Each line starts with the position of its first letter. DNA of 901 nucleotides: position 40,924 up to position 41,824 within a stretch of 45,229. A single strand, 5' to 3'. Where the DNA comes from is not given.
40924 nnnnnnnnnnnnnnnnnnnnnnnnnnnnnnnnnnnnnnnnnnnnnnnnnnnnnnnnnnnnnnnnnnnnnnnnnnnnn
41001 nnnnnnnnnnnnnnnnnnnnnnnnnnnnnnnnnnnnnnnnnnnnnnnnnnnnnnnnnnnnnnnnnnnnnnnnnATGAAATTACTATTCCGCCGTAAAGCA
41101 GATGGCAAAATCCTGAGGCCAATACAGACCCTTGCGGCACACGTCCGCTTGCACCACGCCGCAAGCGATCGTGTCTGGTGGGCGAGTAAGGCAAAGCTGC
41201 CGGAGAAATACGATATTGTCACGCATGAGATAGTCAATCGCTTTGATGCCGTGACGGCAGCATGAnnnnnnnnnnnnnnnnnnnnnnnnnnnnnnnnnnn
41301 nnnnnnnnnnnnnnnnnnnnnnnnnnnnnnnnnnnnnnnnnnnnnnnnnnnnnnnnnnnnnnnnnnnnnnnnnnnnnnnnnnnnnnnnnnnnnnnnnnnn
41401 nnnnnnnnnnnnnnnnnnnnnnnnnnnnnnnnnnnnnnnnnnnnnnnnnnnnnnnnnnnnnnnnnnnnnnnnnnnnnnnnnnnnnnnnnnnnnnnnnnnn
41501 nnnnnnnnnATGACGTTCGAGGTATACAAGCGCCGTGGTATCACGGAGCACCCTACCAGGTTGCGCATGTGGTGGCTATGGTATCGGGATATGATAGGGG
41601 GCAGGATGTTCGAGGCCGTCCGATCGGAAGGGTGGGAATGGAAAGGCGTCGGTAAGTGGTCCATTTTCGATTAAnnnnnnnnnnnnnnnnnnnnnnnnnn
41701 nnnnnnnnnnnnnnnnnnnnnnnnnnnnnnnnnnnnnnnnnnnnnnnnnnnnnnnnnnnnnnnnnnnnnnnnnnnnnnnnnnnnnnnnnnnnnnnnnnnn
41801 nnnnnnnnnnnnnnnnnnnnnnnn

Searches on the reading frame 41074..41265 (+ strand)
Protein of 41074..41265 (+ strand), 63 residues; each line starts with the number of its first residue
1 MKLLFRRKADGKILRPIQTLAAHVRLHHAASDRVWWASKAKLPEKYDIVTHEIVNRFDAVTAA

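Call 32: search_protein_families(library=phrogs, proteins=[window:41074-41265:+], max_evalue=0.01)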
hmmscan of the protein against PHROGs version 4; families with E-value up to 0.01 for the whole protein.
window:41074-41265:+ (63 aa): 1 family
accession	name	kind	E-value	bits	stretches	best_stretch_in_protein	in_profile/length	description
phrog_10243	-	unknown function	2.2e-25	90.6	1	1-54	1-54/184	-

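Call 33: search_protein_families(library=pfam, proteins=[window:41074-41265:+], max_evalue=0.1)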
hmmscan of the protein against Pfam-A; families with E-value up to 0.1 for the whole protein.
window:41074-41265:+ (63 aa): 0 families

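Call 40: list_cluster_members(proteins=[window:41074-41262:+, window:41297-41419:+, window:41400-41510:+, window:41412-41510:+, window:41510-41671:+, window:41432-41671:+, window:40808-41074:+, window:41727-42014:+])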
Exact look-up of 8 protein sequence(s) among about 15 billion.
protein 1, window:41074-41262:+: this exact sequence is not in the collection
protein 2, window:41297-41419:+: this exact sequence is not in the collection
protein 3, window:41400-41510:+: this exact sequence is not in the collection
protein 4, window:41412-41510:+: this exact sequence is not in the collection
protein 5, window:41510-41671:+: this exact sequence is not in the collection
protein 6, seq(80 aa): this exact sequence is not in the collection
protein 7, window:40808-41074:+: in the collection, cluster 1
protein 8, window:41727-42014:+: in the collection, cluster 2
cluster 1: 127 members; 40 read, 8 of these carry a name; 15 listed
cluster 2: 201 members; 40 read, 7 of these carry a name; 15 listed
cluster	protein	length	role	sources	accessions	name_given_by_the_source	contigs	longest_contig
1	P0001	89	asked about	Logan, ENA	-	-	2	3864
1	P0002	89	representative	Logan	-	-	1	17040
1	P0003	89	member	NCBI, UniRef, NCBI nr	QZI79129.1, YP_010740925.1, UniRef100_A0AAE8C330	hypothetical protein 101114BS4_069 [Escherichia phage vB_EcoS-101114BS4] | Uncharacterized protein n=1 Tax=Escherichia phage vB_EcoS-101114BS4 TaxID=2865793 ... | hypothetical protein P9606_gp69 [Escherichia phage vB_EcoS-101114BS4]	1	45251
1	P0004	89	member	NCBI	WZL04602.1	hypothetical protein WRPBWLFC_CDS0059 [Escherichia phage SM_S22]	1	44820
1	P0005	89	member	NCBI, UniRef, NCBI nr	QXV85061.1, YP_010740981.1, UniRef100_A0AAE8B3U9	hypothetical protein P9607_gp54 [Escherichia phage TheodorHerzl] | Uncharacterized protein n=1 Tax=Escherichia phage TheodorHerzl TaxID=2851978 ...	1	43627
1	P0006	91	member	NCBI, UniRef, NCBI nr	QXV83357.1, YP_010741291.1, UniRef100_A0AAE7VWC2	hypothetical protein P9612_gp54 [Escherichia phage PaulFeyerabend] | Uncharacterized protein n=1 Tax=Escherichia phage PaulFeyerabend TaxID=2851979 ...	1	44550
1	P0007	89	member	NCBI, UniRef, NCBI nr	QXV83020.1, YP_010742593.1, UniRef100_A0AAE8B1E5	hypothetical protein bas18_0054 [Escherichia phage Oekolampad] | Uncharacterized protein n=1 Tax=Escherichia phage Oekolampad TaxID=2851982 ... | hypothetical protein P9651_gp54 [Escherichia phage Oekolampad]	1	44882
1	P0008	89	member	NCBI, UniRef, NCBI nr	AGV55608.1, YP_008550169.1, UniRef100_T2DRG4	hypothetical protein AV954_gp56 [Escherichia phage SSL-2009a] | Uncharacterized protein n=1 Tax=Escherichia phage SSL-2009a TaxID=2681619 ...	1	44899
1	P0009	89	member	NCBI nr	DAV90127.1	MAG TPA: hypothetical protein [Caudoviricetes sp.]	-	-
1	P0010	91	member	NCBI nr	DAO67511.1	MAG TPA: hypothetical protein [Caudoviricetes sp.]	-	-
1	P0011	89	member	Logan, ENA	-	-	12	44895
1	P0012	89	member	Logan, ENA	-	-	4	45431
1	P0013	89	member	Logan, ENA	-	-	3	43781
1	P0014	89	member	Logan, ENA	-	-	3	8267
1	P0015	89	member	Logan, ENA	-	-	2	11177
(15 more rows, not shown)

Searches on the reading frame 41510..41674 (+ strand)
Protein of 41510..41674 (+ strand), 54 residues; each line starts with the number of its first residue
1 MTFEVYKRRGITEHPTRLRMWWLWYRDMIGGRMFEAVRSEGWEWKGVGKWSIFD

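Call 32: search_protein_families(library=phrogs, proteins=[window:41510-41674:+], max_evalue=0.01)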
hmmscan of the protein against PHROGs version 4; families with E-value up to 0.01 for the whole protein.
window:41510-41674:+ (54 aa): 2 families
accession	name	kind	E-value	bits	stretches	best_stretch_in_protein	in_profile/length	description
phrog_2531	-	unknown function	8.7e-19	68.8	1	1-54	42-96/100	-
phrog_31127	-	unknown function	1.4e-08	35.5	1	16-53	17-54/59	-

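Call 33: search_protein_families(library=pfam, proteins=[window:41510-41674:+], max_evalue=0.1)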
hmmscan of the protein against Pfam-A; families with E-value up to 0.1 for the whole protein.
window:41510-41674:+ (54 aa): 0 families
